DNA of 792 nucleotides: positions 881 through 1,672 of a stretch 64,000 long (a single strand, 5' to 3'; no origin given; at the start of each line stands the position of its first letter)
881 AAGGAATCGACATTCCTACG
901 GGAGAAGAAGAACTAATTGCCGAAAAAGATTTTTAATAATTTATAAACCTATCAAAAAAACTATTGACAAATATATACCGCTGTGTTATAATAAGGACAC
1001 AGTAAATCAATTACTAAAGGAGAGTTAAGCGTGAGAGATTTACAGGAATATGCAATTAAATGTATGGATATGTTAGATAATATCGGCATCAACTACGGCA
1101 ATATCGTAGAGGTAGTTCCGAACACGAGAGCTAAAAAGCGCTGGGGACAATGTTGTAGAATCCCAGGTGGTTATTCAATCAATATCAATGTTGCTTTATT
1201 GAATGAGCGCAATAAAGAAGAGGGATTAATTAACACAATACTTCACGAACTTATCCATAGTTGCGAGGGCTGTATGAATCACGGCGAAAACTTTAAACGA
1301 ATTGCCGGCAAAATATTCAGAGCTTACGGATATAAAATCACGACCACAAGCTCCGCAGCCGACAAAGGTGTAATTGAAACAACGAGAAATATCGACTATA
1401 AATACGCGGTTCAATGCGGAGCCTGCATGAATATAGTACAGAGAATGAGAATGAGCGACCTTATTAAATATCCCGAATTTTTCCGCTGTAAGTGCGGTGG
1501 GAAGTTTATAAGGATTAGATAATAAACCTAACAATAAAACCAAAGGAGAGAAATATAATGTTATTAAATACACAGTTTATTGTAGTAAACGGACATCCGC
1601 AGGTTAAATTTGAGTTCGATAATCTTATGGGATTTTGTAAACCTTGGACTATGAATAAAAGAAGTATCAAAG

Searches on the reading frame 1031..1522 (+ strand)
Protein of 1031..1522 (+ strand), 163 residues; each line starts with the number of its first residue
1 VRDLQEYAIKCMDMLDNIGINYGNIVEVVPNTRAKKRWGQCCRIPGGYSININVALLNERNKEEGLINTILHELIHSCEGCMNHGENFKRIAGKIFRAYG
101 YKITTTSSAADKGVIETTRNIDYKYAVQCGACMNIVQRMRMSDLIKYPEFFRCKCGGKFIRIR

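Call 60: search_protein_families(library=pfam, proteins=[window:1031-1522:+], max_evalue=0.001)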
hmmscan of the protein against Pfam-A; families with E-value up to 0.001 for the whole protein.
window:1031-1522:+ (163 aa): 2 families
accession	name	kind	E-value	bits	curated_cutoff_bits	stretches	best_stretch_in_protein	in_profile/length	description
PF10263.15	SprT-like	-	5.4e-09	36.3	25.6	1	26-106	21-107/108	SprT-like family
PF01863.23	YgjP-like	-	0.00036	21.1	26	1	32-96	137-194/207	YgjP-like, metallopeptidase domain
